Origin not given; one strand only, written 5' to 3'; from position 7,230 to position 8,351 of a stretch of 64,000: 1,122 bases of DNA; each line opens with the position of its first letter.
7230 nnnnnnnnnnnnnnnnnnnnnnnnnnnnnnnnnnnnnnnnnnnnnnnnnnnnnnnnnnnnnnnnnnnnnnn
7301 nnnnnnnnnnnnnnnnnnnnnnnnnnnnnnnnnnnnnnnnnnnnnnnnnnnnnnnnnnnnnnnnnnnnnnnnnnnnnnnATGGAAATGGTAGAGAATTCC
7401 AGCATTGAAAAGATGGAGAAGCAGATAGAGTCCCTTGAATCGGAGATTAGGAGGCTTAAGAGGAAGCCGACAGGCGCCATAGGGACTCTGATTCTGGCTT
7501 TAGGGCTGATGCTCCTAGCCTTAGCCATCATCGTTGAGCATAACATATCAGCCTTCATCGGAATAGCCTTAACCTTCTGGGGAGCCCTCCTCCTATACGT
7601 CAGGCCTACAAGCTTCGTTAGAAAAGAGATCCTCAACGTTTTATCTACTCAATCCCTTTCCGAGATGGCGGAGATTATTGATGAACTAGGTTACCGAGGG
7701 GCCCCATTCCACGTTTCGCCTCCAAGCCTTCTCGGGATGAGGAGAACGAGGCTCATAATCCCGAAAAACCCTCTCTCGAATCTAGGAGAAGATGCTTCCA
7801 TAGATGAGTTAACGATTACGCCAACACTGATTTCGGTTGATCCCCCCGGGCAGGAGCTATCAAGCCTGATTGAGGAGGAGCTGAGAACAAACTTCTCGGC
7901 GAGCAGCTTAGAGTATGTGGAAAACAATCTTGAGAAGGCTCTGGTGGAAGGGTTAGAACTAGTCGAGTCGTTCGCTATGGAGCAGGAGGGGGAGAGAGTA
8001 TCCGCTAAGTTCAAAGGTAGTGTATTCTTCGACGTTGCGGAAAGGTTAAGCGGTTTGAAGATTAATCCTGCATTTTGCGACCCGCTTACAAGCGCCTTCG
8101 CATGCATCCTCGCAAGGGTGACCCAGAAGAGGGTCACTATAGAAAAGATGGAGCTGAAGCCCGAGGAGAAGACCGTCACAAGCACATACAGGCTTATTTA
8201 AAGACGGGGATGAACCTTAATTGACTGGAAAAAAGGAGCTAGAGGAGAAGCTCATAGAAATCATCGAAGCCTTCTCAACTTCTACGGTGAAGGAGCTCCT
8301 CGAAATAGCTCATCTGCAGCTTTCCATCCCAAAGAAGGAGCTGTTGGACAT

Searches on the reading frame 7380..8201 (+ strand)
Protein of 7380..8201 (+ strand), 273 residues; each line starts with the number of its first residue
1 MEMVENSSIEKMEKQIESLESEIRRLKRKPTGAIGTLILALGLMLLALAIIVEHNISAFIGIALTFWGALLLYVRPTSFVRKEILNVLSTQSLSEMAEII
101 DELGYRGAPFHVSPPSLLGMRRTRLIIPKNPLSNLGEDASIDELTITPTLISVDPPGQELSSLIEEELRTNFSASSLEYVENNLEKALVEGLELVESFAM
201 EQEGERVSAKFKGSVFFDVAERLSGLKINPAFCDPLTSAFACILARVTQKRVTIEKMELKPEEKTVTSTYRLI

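Call 3: search_protein_families(library=ncbifam, proteins=[window:7380-8201:+], max_evalue=0.1)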
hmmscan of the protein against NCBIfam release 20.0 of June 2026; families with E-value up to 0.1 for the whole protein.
window:7380-8201:+ (273 aa): 3 families
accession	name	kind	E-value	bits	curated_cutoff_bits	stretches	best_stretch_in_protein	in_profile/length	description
NF047331.1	phage_HTJ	equivalog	0.02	14.6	33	0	3-30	25-53/59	phage head-tail joining protein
NF040877.1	SE1832_fam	equivalog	0.028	14.4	45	1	3-29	25-50/51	SE1832 family protein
NF058603.1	SCO2097_fam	equivalog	0.064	13.6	110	0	17-76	27-86/129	SCO2097 family morphological protein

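Call 4: search_protein_families(library=pfam, proteins=[window:7380-8201:+], max_evalue=0.1)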
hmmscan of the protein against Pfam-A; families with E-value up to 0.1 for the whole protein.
window:7380-8201:+ (273 aa): 5 families
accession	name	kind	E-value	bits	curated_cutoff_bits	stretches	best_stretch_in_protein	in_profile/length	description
PF24961.1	NfeD_membrane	-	0.00044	20.7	26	1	32-78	48-95/119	NfeD integral membrane domain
PF19744.4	DUF6232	-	0.033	15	27.4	1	23-77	25-75/117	Family of unknown function (DUF6232)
PF14235.11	DUF4337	-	0.039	14.5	27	1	9-71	93-156/161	Domain of unknown function (DUF4337)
PF11239.13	DUF3040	-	0.05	14.3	24.7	1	25-70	38-83/84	Protein of unknown function (DUF3040)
PF06698.16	DUF1192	-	0.084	13.5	25.5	0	8-29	21-42/58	Protein of unknown function (DUF1192)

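Call 70: find_homologous_proteins(query=window:7380-8201:+, max_evalue=0.00001)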
Query window:7380-8201:+ (273 aa): 83 proteins with E <= 0.00001 among 2792 candidates.
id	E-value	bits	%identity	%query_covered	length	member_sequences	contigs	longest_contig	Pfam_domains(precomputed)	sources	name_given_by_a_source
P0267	6.0e-155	532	93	99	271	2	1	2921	PF25939.1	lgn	-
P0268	2.6e-135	468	82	99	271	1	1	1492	PF25939.1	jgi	-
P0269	4.6e-129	447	77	99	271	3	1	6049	PF25939.1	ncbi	ncbi:MAG: hypothetical protein ACUVV4_09010 [Candidatus Bathyarchaeia archaeon]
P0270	5.6e-76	273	52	97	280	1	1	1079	PF25939.1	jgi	-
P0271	1.2e-75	272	49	97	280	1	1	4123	PF25939.1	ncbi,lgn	ncbi:MAG: hypothetical protein ACFFDT_21770 [Candidatus Hodarchaeota archaeon]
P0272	1.8e-75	272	49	97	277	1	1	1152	PF25939.1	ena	-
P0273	4.2e-75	270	50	98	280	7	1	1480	PF25939.1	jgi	-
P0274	3.6e-74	267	50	97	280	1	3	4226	PF25939.1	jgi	-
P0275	3.7e-74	267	49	97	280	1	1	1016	PF25939.1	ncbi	-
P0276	2.0e-73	265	49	97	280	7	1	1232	PF25939.1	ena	-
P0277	2.5e-73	265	49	98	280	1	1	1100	PF25939.1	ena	-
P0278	3.4e-73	264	49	97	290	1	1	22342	PF25939.1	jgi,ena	-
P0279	5.0e-73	264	49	97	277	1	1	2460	PF25939.1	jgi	-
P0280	5.3e-73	264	50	97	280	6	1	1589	PF25939.1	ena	-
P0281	6.9e-73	263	49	96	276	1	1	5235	PF25939.1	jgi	jgi:hypothetical protein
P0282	7.6e-73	263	50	92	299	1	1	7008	PF25939.1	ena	-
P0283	7.9e-73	263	50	97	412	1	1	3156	PF25939.1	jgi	-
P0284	8.3e-73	263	49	97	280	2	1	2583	PF25939.1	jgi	-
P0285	9.2e-73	263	49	97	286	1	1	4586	PF25939.1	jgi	jgi:hypothetical protein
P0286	1.0e-72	263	48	98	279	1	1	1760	PF25939.1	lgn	-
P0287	1.3e-72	262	48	97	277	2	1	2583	PF25939.1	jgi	-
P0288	2.2e-72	262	50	97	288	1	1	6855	PF25939.1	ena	-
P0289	5.1e-72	260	49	97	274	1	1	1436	PF25939.1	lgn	-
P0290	1.5e-71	259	47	97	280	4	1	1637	PF25939.1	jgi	jgi:hypothetical protein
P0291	1.7e-71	259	47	97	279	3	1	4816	PF25939.1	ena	-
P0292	2.5e-71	258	50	99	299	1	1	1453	PF25939.1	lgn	-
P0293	6.7e-70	253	49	97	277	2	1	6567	PF25939.1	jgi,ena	-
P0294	1.1e-69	253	46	97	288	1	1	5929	PF25939.1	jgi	-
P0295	1.2e-69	253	47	97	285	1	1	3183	PF25939.1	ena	-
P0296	1.2e-69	253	46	97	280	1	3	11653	PF25939.1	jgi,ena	-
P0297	1.8e-69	252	47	97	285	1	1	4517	PF25939.1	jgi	-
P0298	2.4e-69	252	47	99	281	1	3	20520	PF25939.1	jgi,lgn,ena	-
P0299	5.0e-69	251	46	93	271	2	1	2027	PF25939.1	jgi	jgi:hypothetical protein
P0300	8.1e-69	250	45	98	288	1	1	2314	PF25939.1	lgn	-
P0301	1.0e-68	250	49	97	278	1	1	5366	PF25939.1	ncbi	ncbi:MAG: hypothetical protein ACFFDN_21585 [Candidatus Hodarchaeota archaeon]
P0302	1.3e-68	249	46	98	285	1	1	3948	PF25939.1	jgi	jgi:hypothetical protein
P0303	2.0e-68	249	49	97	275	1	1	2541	PF25939.1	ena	-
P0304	2.3e-68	248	46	100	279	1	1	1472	PF25939.1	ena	-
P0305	3.3e-68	248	47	98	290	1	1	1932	PF25939.1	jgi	-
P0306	5.2e-68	247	48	96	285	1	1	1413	PF25939.1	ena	-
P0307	8.5e-68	247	46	97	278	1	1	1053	PF25939.1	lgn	-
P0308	9.3e-68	246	48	92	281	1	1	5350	PF25939.1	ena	-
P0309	1.3e-67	246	48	97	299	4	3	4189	PF25939.1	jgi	jgi:hypothetical protein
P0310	2.5e-67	245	44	97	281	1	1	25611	PF25939.1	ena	-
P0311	2.6e-67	245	46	97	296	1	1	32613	PF25939.1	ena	-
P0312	7.5e-67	243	47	98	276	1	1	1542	PF25939.1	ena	-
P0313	8.5e-67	243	46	97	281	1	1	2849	PF25939.1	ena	-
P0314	9.0e-67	243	47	98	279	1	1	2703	PF25939.1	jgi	jgi:hypothetical protein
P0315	5.4e-66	241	45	97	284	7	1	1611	PF25939.1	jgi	-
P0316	4.2e-64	234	48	96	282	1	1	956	PF25939.1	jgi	jgi:hypothetical protein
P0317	1.9e-63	232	48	90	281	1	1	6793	PF25939.1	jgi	-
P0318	3.7e-63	231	42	100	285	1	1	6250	PF25939.1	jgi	jgi:hypothetical protein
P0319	9.0e-63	230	47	97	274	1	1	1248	PF25939.1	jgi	jgi:hypothetical protein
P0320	9.1e-63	230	43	97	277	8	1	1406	PF25939.1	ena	-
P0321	1.2e-62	230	44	98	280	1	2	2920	PF25939.1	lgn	-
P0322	3.2e-62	228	47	96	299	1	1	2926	PF25939.1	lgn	-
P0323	5.5e-62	228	49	84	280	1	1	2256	PF25939.1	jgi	-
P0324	1.8e-61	226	44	97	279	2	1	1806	PF25939.1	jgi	jgi:hypothetical protein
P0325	2.7e-61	225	41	97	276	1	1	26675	PF25939.1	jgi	jgi:hypothetical protein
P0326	6.9e-61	224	44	98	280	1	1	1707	PF25939.1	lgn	-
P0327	8.1e-61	224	45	92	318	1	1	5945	PF25939.1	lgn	-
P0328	1.7e-60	223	43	97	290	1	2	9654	PF25939.1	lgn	-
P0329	1.5e-59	220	45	93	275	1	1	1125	PF25939.1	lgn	-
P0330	2.0e-58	216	41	97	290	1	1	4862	PF25939.1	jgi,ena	jgi:hypothetical protein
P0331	1.0e-57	214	41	97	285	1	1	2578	PF25939.1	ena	-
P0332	5.8e-56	208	42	99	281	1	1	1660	PF25939.1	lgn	-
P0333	1.1e-54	204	42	97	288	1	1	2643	PF25939.1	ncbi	-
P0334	8.7e-54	201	40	98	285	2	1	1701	PF25939.1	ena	-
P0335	2.1e-53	199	44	87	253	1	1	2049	PF25939.1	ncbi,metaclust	ncbi:hypothetical protein MCGE09_00573, partial [Thaumarchaeota archaeon SCGC AB-539-E09]|metaclust:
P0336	4.3e-53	198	40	98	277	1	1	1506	PF25939.1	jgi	jgi:hypothetical protein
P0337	2.3e-51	193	37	98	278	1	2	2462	PF25939.1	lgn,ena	-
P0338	2.9e-49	186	52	64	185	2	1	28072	PF25939.1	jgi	jgi:hypothetical protein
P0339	3.8e-48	182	38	93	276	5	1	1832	PF25939.1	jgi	jgi:hypothetical protein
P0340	1.4e-47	180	38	97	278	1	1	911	PF25939.1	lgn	-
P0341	5.6e-47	178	38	97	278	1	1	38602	PF25939.1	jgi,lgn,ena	jgi:hypothetical protein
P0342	8.9e-42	161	36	97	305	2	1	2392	PF25939.1,PF27323.1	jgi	jgi:hypothetical protein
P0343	2.1e-39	154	37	98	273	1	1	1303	PF25939.1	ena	-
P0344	7.0e-38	149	46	58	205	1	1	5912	PF25939.1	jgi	jgi:hypothetical protein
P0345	2.0e-36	144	46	54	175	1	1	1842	PF25939.1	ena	-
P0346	6.2e-35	139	33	96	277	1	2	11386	PF25939.1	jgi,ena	-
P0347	1.1e-34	138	33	82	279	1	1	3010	PF25939.1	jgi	-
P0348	3.9e-33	133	38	91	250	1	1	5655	PF25939.1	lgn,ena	-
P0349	8.0e-33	132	35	97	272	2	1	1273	PF25939.1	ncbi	-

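Call 82: predict_structure(alignment_id=A8)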
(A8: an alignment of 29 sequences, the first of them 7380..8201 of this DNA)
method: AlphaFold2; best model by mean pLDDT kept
length: 273 residues; sequences in the alignment: 29
mean_pLDDT: 79.8   pTM: 0.68
mean pLDDT of the five models: 79.8, 79.3, 79.1, 78.6, 77.4
residues with pLDDT >= 90: 71; 70-90: 136; 50-70: 61; < 50: 5
segments of 3 or more residues with pLDDT < 50: 76-79
pLDDT, mean of each block of 10 residues (from residue 1): 61 76 58 73 83 84 84 56 62 77 84 78 86 58 64 88 90 90 91 90 94 87 73 86 93 91 92 92
secondary structure, 60 per line:
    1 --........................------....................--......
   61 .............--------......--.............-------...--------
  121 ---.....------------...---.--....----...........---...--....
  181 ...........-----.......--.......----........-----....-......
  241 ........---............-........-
elements in order: H3-26 H33-52 H55-73 H82-87 H90-102 E110-112 E124-128 E150-153 H158-168 H177-191 E197-203 E206-212 H217-224 H230-233 H235-248 E252-260 E265-272
